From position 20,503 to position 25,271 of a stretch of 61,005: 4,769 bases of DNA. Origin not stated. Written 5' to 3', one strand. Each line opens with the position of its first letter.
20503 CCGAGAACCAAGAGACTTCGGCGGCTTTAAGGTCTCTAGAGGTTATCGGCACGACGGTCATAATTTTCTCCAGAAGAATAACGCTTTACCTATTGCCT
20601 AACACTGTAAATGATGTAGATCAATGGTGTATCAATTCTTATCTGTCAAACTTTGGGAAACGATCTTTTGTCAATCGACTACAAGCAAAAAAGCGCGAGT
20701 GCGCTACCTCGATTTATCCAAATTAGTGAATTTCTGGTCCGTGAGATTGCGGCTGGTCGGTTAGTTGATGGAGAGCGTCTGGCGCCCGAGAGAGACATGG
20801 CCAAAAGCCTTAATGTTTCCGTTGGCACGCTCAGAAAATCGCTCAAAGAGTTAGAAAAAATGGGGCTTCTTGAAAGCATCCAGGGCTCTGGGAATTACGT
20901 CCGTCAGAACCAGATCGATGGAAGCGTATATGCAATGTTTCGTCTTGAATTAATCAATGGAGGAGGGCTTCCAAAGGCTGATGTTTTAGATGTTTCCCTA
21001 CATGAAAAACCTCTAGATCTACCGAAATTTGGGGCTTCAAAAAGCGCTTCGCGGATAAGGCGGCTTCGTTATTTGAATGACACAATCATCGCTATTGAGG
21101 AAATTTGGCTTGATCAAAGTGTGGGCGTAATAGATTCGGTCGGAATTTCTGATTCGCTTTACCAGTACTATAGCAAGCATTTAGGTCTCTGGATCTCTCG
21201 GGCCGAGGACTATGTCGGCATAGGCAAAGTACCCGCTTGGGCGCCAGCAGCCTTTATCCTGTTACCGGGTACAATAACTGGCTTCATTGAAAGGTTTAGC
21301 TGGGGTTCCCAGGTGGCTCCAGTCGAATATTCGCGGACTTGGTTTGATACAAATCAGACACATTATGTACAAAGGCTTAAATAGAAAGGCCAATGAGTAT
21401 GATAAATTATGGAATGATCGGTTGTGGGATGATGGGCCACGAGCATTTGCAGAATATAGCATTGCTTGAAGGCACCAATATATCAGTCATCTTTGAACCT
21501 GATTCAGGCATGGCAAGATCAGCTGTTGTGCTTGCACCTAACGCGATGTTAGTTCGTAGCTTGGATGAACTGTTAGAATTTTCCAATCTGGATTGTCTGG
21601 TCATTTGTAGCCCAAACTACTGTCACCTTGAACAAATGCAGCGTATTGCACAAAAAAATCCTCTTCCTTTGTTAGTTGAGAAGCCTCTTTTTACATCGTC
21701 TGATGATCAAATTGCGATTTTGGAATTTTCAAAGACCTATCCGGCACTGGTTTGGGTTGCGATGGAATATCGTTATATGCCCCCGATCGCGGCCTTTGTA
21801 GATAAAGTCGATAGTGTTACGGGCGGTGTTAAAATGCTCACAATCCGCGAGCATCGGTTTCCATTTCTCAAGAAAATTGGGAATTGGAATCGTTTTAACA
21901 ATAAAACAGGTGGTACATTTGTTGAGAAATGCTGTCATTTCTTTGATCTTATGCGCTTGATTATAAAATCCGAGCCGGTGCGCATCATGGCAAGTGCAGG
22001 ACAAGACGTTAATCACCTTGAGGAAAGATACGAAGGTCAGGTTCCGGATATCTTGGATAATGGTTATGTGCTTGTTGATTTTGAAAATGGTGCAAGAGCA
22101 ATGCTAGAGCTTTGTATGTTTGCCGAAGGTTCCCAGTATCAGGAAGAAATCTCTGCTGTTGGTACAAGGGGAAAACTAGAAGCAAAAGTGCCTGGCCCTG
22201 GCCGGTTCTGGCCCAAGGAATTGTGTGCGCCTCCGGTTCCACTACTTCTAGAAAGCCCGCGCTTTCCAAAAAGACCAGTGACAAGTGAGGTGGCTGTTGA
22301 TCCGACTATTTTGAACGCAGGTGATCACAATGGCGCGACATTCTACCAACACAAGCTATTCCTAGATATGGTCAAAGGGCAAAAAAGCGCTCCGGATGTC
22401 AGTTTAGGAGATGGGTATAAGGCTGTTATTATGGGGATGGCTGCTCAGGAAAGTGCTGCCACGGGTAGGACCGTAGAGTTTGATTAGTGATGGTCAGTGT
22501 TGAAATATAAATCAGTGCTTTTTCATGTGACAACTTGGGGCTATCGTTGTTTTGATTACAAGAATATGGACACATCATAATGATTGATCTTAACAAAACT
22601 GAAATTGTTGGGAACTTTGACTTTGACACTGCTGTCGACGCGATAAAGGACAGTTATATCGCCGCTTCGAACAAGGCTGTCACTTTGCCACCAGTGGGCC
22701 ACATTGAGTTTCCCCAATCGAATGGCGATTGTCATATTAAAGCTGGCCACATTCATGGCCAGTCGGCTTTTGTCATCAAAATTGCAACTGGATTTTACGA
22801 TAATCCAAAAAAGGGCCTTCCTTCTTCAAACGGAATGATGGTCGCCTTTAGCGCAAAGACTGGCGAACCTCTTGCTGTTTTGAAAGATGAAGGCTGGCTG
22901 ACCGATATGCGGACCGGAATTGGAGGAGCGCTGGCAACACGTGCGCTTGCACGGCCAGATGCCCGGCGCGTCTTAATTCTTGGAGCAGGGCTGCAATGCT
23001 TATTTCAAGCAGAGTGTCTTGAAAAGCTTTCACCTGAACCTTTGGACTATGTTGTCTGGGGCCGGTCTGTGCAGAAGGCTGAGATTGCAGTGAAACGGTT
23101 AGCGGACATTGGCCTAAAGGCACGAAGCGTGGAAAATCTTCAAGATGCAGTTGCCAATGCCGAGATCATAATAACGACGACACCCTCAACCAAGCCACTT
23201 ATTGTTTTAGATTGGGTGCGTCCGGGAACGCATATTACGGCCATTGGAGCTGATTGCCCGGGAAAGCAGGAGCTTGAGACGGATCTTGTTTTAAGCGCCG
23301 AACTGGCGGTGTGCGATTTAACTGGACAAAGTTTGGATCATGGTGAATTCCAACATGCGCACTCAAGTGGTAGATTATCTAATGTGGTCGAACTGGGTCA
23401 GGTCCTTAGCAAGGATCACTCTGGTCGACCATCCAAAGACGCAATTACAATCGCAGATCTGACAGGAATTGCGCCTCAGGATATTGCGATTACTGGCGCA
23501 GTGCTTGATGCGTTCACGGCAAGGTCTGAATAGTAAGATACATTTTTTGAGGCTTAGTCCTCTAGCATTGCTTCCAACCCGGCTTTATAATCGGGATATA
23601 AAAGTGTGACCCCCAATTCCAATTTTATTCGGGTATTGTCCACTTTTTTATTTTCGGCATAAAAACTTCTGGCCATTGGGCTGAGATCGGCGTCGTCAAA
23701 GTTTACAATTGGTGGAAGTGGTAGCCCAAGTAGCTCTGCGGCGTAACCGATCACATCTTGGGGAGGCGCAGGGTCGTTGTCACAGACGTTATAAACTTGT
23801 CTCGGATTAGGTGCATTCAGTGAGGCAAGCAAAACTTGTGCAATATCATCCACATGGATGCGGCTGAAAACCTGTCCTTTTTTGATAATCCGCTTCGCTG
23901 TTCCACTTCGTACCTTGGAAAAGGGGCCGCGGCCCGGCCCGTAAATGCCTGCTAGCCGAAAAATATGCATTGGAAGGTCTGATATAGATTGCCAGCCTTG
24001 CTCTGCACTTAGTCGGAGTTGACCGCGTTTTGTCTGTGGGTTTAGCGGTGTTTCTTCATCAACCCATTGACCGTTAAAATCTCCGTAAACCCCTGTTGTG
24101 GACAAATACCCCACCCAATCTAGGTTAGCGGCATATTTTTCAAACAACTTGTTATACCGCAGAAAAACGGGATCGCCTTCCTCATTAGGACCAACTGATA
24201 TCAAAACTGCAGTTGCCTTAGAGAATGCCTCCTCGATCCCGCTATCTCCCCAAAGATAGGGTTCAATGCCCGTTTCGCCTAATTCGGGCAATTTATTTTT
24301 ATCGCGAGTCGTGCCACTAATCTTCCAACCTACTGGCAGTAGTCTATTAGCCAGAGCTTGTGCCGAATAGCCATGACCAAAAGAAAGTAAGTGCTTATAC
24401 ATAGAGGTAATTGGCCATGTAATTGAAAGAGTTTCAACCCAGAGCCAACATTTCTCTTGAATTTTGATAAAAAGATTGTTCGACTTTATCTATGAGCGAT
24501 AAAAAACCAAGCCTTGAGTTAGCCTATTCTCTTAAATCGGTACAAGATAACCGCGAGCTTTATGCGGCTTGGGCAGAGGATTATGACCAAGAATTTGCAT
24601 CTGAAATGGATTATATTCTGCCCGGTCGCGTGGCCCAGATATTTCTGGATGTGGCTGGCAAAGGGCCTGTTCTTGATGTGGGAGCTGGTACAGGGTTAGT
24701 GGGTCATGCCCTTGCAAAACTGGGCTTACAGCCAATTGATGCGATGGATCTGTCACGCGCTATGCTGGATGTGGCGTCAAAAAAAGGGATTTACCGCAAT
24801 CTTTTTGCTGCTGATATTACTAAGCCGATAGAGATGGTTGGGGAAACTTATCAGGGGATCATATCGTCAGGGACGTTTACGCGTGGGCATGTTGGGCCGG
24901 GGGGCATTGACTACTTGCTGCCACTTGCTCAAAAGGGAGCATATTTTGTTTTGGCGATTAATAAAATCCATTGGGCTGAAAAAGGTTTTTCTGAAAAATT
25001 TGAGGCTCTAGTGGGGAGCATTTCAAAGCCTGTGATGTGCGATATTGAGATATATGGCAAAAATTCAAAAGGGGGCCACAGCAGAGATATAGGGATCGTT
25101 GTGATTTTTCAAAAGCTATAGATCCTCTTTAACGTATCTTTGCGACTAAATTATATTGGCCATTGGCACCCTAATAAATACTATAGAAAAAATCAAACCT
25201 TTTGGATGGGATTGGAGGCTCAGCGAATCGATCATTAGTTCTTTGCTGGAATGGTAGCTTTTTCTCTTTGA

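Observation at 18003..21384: SsuD-type monooxygenase / aldo-keto reductase / flavin reductase triad facing a GntR regulator: a sulfoquinovose-monooxygenase (sulfo-SMO)-like desulfonation module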

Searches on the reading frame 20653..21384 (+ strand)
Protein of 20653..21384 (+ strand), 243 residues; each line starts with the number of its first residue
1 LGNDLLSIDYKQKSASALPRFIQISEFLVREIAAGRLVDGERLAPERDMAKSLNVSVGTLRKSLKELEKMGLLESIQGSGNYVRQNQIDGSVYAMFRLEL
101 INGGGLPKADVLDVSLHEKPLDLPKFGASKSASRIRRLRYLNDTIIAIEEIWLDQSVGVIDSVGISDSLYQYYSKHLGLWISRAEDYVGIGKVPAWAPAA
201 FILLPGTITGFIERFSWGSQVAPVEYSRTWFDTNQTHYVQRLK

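Call 3: search_protein_families(library=pfam, proteins=[window:20653-21384:+])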
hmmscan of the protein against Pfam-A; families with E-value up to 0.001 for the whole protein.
window:20653-21384:+ (243 aa): 6 families
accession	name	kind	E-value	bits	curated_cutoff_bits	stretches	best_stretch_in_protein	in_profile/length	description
PF07702.18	UTRA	-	6.4e-16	58.9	23.8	1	129-235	31-139/141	UTRA domain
PF00392.27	GntR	-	1.1e-11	44.6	27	1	23-83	4-64/64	Bacterial regulatory proteins, gntR family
PF13412.12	HTH_24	-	0.0001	22.2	21.9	1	47-74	21-48/48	Winged helix-turn-helix DNA-binding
PF02082.26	Rrf2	-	0.00029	21.4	30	1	41-82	21-63/132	Iron-dependent Transcriptional regulator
PF08279.18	HTH_11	-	0.00051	20.3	25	1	48-80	20-53/55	HTH domain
PF14502.12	HTH_41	-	0.00098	18.9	25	0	40-72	3-35/48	Helix-turn-helix domain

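Call 4: search_protein_families(library=ncbifam, proteins=[window:20653-21384:+])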
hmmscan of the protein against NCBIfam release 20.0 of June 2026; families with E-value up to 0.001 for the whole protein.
window:20653-21384:+ (243 aa): 23 families
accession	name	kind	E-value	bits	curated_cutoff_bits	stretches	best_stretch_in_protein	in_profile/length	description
NF007292.0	PRK09764.1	equivalog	4.1e-16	58.9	281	1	17-237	3-229/240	GntR family transcriptional regulator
NF052286.1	ecto_TF_EhuR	exception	3.3e-15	55.6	480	1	14-89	6-81/458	MocR-like ectoine utilization transcription factor EhuR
TIGR02325.1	C_P_lyase_phnF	equivalog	3.6e-13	49.6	156.8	1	16-235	5-231/238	phosphonate metabolism transcriptional regulator PhnF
TIGR02404.1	trehalos_R_Bsub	equivalog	6.5e-13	48.9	211.95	1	21-190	2-179/233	trehalose operon repressor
NF052282.1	PLP_TF_PdxR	equivalog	1.7e-11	43.8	320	1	22-87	4-69/448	MocR-like pyridoxine biosynthesis transcription factor PdxR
NF041547.1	GntR_LSA1692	equivalog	5.4e-11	42.5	275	1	21-179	3-169/233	GntR family transcriptional regulator, LSA1692 subfamily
NF047563.1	modulin_PmtR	equivalog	7.5e-11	42.1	200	1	13-86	6-79/125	PSM export ABC transporter transcriptional regulator PmtR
TIGR02018.2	his_ut_repres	equivalog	7.6e-11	41.8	220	1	23-94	3-74/226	histidine utilization transcriptional repressor HutC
TIGR03337.1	phnR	equivalog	8.2e-11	42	296.75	1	20-183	2-171/231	phosphonate utilization transcriptional regulator PhnR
NF007001.0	PRK09464.1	equivalog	3.8e-10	39.8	330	1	28-88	19-79/254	pyruvate dehydrogenase complex transcriptional repressor PdhR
NF052290.2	MocR_like_YczR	exception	6.7e-10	38.3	487.4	1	17-87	17-87/458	MocR-like transcription factor YczR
NF052441.1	TransRegRv0792c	equivalog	2.2e-09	36.9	400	1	16-225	13-229/260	Rv0792c family HTH-type transcriptional regulator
NF053730.1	TransRegRv1152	equivalog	7.8e-09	35.5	170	1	14-86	11-83/120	Rv1152 family transcriptional regulator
NF007741.0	PRK10421.1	equivalog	3.1e-08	33.3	311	1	31-87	19-75/262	transcriptional regulator LldR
NF008491.0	PRK11402.1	subfamily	1.1e-07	31.6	269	1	15-114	7-108/243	GntR family transcriptional regulator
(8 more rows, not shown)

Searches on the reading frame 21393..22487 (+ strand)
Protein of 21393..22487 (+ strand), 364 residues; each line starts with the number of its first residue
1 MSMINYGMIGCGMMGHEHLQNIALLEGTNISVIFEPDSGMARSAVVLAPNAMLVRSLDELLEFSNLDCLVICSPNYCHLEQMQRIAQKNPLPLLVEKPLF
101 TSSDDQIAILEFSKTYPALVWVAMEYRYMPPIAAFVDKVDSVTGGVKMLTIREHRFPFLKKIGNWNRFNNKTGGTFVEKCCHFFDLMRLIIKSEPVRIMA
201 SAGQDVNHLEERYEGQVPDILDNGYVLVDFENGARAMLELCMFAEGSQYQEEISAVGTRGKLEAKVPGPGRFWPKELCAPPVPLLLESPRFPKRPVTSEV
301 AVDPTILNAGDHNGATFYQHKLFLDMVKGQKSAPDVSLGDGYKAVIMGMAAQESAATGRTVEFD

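Call 3: search_protein_families(library=pfam, proteins=[window:21393-22487:+])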
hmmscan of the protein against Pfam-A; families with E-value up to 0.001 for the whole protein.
window:21393-22487:+ (364 aa): 3 families
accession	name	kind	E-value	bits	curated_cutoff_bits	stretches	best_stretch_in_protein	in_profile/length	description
PF02894.22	GFO_IDH_MocA_C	-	6e-20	72.4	22.9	1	144-362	10-217/218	Oxidoreductase family, C-terminal alpha/beta domain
PF01408.29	GFO_IDH_MocA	-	5.1e-16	59.9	24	1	4-122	1-118/120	Oxidoreductase family, NAD-binding Rossmann fold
PF22725.1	GFO_IDH_MocA_C3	-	6.2e-13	49.3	27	1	154-263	23-124/124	GFO/IDH/MocA C-terminal domain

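Call 4: search_protein_families(library=ncbifam, proteins=[window:21393-22487:+])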
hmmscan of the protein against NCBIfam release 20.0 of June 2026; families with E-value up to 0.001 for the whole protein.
window:21393-22487:+ (364 aa): 6 families
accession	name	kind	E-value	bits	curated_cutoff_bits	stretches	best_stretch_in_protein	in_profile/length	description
TIGR04380.1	myo_inos_iolG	equivalog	8.3e-25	87.3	355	1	3-265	1-253/330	inositol 2-dehydrogenase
NF040723.1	UDP-GlcNAcDh_Arch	equivalog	1.5e-09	37.8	450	1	5-211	2-197/302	UDP-N-acetylglucosamine 3-dehydrogenase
NF052679.1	InsChiInosDhIolG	equivalog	2e-07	30.4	540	1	4-158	3-159/343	bifunctional inositol 2-dehydrogenase/D-chiro-inositol 1-dehydrogenase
NF052479.1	LevoglcsnDh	equivalog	3e-07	29.5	650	1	1-135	1-142/386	levoglucosan dehydrogenase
NF058563.1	BT_2159_fam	equivalog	1.7e-05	24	650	1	4-194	1-186/350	disaccharide 3-dehydrogenase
NF041392.1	XylDh_Gfo6_Halo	equivalog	1.8e-05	23.7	350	1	64-263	81-274/350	D-xylose 1-dehydrogenase Gfo6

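Call 13: search_solved_structures(query=window:21393-22487:+, show_alignments=1)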
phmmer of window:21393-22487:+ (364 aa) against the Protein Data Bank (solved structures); distinct sequences matched with E-value up to 0.001: 27.
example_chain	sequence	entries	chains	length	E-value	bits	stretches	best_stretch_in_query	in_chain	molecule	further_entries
8zn9_A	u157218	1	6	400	6.1e-159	531.9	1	3-362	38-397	Oxidoreductase, putative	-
8qc2_A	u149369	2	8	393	4.9e-100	338.1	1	3-363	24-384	Gfo/Idh/MocA family oxidoreductase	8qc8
8qc3_A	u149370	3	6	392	1.2e-98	333.6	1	3-362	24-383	Oxidoreductase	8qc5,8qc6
4hkt_A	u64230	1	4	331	3.4e-14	55.7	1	4-265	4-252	Inositol 2-dehydrogenase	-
3ezy_A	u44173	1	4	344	6.8e-12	48.2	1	4-263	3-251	Dehydrogenase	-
6o15_A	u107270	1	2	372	3.5e-11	45.8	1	3-239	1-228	Uncharacterized oxidoreductase YjhC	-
3euw_A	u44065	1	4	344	1.6e-09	40.3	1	5-264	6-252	Myo-inositol dehydrogenase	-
9m37_A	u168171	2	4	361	2.9e-08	36.2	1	3-240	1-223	P581a DgpA2 and isoorientin complex structure | Gfo/Idh/MocA family protein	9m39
6jw6_A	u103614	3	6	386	4.7e-08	35.5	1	4-265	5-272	Dehydrogenase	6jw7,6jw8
6z3b_B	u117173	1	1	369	1.7e-07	33.7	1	2-240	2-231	Gfo/Idh/MocA family oxidoreductase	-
6z3b_A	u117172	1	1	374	1.8e-07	33.6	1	2-240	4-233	Gfo/Idh/MocA family oxidoreductase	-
6z3c_AAA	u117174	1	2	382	1.8e-07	33.6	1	2-240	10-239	Gfo/Idh/MocA family oxidoreductase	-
3cea_A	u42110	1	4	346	2.1e-07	33.4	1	7-198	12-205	Myo-inositol 2-dehydrogenase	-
3q2k_A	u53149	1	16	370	4.9e-07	32.2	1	4-260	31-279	oxidoreductase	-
3e18_A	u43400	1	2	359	5e-06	28.9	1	8-241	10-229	oxidoreductase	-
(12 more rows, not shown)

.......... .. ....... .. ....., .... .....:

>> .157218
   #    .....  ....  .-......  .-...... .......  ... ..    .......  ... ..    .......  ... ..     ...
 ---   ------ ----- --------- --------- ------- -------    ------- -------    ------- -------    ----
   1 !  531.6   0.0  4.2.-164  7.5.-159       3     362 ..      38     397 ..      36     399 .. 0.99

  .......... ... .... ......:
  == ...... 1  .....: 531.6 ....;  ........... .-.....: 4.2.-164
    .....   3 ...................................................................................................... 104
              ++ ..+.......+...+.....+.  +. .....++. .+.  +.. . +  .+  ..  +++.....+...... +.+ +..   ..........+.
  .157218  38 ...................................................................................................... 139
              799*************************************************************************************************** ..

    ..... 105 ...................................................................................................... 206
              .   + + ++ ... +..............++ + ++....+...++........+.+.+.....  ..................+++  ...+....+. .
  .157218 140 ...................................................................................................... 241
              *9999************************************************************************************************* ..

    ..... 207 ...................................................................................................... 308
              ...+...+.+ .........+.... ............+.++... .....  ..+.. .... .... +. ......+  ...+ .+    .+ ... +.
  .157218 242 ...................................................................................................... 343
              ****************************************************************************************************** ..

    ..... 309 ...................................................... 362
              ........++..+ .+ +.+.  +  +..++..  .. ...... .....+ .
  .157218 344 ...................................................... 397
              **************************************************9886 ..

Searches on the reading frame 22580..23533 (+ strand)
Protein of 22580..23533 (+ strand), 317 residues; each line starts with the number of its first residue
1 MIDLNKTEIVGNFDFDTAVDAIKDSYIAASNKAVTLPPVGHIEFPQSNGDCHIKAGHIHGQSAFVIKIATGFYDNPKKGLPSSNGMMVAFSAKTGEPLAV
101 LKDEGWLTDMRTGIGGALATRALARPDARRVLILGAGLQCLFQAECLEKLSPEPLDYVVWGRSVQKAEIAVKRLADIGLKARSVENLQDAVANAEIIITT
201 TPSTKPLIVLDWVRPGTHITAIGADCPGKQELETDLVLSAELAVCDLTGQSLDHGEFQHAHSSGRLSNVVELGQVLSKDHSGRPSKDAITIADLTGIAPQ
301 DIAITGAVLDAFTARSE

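Call 3: search_protein_families(library=pfam, proteins=[window:22580-23533:+])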
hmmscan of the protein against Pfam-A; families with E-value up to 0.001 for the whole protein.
window:22580-23533:+ (317 aa): 2 families
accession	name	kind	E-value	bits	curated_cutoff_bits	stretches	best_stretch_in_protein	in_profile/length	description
PF02423.21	OCD_Mu_crystall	-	1.1e-53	182.7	24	1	12-312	14-310/314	Ornithine cyclodeaminase/mu-crystallin family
PF01488.26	Shikimate_DH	-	5.2e-08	33.5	24.3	1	118-214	2-96/138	Shikimate / quinate 5-dehydrogenase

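Call 4: search_protein_families(library=ncbifam, proteins=[window:22580-23533:+])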
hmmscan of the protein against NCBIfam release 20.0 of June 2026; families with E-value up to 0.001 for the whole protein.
window:22580-23533:+ (317 aa): 16 families
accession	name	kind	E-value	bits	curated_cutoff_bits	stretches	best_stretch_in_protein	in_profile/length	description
NF005296.0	PRK06823.1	equivalog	5.8e-95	317.9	438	1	4-311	4-312/315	ornithine cyclodeaminase family protein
NF006141.0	PRK08291.1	equivalog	6.5e-87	291.6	408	1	14-309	17-316/330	cyclodeaminase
TIGR02992.1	ectoine_eutC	equivalog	3.5e-75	253.1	471.65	1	9-306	9-310/326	ectoine utilization protein EutC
TIGR02371.1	ala_DH_arch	equivalog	1.8e-55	188.3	409.15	1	4-308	5-309/325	alanine dehydrogenase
NF045643.1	ImmsucRedBhcD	equivalog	8.9e-45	153.4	500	1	6-313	6-311/321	iminosuccinate reductase BhcD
NF004793.0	PRK06141.1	equivalog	8.3e-43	146.5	322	1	3-312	3-311/314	bifunctional Delta(1)-pyrroline-2-carboxylate/Delta(1)-piperideine-2-carboxylate reductase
NF006379.0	PRK08618.1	equivalog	1e-42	146.6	417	1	1-311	1-314/326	ornithine cyclodeaminase family protein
NF005762.1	PRK07589.1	equivalog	9.7e-36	123.4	350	1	61-311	62-308/334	ornithine cyclodeaminase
NF005603.0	PRK07340.1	equivalog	1.6e-27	96.5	266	1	11-305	14-296/307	delta(1)-pyrroline-2-carboxylate reductase family protein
TIGR03944.1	dehyd_SbnB_fam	equivalog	1.4e-22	80.1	326.9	1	11-312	13-315/327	2,3-diaminopropionate biosynthesis protein SbnB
NF045512.1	PyrPipCarbRedLhpI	equivalog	1.2e-21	77.2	400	1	14-310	13-295/298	bifunctional Delta(1)-pyrroline-2-carboxylate/Delta(1)-piperideine-2-carboxylate reductase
NF005011.0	PRK06407.1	subfamily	3.1e-15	56.2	337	1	87-310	79-297/302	ornithine cyclodeaminase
NF004848.0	PRK06199.1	subfamily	2.3e-13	50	362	1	73-308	101-357/379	tyramine oxidase subunit B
TIGR01035.1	hemA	equivalog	2.1e-06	26.9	209.55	1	118-209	170-256/416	glutamyl-tRNA reductase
NF000744.0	PRK00045.1-3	equivalog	1.5e-05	24.1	429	1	127-247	184-286/447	glutamyl-tRNA reductase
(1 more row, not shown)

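Call 62: search_protein_families(library=ncbifam, max_evalue=0.00001, proteins=[window:22580-23533:+])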
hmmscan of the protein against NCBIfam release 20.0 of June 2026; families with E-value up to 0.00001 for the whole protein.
window:22580-23533:+ (317 aa): 14 families
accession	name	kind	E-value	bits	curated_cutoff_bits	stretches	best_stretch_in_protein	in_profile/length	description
NF005296.0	PRK06823.1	equivalog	5.8e-95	317.9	438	1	4-311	4-312/315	ornithine cyclodeaminase family protein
NF006141.0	PRK08291.1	equivalog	6.5e-87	291.6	408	1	14-309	17-316/330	cyclodeaminase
TIGR02992.1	ectoine_eutC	equivalog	3.5e-75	253.1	471.65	1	9-306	9-310/326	ectoine utilization protein EutC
TIGR02371.1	ala_DH_arch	equivalog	1.8e-55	188.3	409.15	1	4-308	5-309/325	alanine dehydrogenase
NF045643.1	ImmsucRedBhcD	equivalog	8.9e-45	153.4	500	1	6-313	6-311/321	iminosuccinate reductase BhcD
NF004793.0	PRK06141.1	equivalog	8.3e-43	146.5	322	1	3-312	3-311/314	bifunctional Delta(1)-pyrroline-2-carboxylate/Delta(1)-piperideine-2-carboxylate reductase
NF006379.0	PRK08618.1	equivalog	1e-42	146.6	417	1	1-311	1-314/326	ornithine cyclodeaminase family protein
NF005762.1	PRK07589.1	equivalog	9.7e-36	123.4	350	1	61-311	62-308/334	ornithine cyclodeaminase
NF005603.0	PRK07340.1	equivalog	1.6e-27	96.5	266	1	11-305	14-296/307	delta(1)-pyrroline-2-carboxylate reductase family protein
TIGR03944.1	dehyd_SbnB_fam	equivalog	1.4e-22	80.1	326.9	1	11-312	13-315/327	2,3-diaminopropionate biosynthesis protein SbnB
NF045512.1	PyrPipCarbRedLhpI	equivalog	1.2e-21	77.2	400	1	14-310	13-295/298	bifunctional Delta(1)-pyrroline-2-carboxylate/Delta(1)-piperideine-2-carboxylate reductase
NF005011.0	PRK06407.1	subfamily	3.1e-15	56.2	337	1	87-310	79-297/302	ornithine cyclodeaminase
NF004848.0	PRK06199.1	subfamily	2.3e-13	50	362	1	73-308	101-357/379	tyramine oxidase subunit B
TIGR01035.1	hemA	equivalog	2.1e-06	26.9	209.55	1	118-209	170-256/416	glutamyl-tRNA reductase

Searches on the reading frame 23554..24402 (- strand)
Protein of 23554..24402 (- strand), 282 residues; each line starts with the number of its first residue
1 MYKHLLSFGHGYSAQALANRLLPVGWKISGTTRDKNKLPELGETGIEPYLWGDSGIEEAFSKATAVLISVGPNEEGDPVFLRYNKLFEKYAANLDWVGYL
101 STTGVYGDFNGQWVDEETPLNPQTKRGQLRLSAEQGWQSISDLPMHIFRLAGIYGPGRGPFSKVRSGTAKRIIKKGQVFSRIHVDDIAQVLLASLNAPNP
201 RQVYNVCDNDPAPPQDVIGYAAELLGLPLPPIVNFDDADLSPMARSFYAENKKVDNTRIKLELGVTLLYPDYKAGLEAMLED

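Call 3: search_protein_families(library=pfam, proteins=[window:23554-24402:-])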
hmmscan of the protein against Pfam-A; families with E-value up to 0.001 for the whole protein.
window:23554-24402:- (282 aa): 1 family
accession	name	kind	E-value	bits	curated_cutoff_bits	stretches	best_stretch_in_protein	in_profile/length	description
PF01370.27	Epimerase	-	9.8e-06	25.6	20.9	1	97-207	110-240/240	NAD dependent epimerase/dehydratase family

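Call 4: search_protein_families(library=ncbifam, proteins=[window:23554-24402:-])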
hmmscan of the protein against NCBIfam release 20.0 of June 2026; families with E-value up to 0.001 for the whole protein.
window:23554-24402:- (282 aa): 1 family
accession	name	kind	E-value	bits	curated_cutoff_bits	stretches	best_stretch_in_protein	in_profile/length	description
NF058621.1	DiazavRedAvaA7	equivalog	8e-05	22.4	400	1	163-276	187-301/304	3-diazoavenalumate denitrifying reductase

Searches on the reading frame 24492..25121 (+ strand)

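Call 3: search_protein_families(library=pfam, proteins=[window:24492-25121:+])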
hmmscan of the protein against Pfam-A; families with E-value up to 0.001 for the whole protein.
window:24492-25121:+ (209 aa): 3 families
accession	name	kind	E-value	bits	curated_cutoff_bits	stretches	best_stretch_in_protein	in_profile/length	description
PF13649.12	Methyltransf_25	-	5.1e-07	30.7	27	1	60-129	1-74/97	Methyltransferase domain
PF08241.18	Methyltransf_11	-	0.00013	23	21.2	1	61-111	1-53/95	Methyltransferase domain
PF08242.18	Methyltransf_12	-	0.00082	20.5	30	0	61-98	1-39/98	Methyltransferase domain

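Call 4: search_protein_families(library=ncbifam, proteins=[window:24492-25121:+])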
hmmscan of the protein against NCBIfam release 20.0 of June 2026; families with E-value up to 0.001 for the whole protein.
window:24492-25121:+ (209 aa): 7 families
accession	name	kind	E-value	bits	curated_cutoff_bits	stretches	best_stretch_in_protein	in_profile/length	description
NF043040.1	corrin_prot_MT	hypoth_equivalog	4.3e-07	29.6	180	1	27-98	7-82/216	corrinoid protein-associated methyltransferase CpaM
TIGR01983.1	UbiG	equivalog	2e-05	24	102.95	1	58-98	51-90/228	bifunctional 2-polyprenyl-6-hydroxyphenol methylase/3-demethylubiquinol 3-O-methyltransferase UbiG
TIGR02072.1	BioC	equivalog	2.7e-05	24.1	184.95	1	59-126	37-104/244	malonyl-ACP O-methyltransferase BioC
NF041820.1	daptide_MTase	equivalog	3.3e-05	23.5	175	1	57-98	37-77/243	daptide-type RiPP biosynthesis methyltransferase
TIGR02021.1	BchM-ChlM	equivalog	3.4e-05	23.4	158.9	1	59-98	57-95/218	magnesium protoporphyrin IX methyltransferase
TIGR01934.1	MenG_MenH_UbiE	subfamily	0.00014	21.2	158.35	1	58-99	41-82/223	ubiquinone/menaquinone biosynthesis methyltransferase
NF001241.0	PRK00216.1-2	equivalog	0.00092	18.9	327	0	49-110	44-104/231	demethylmenaquinone methyltransferase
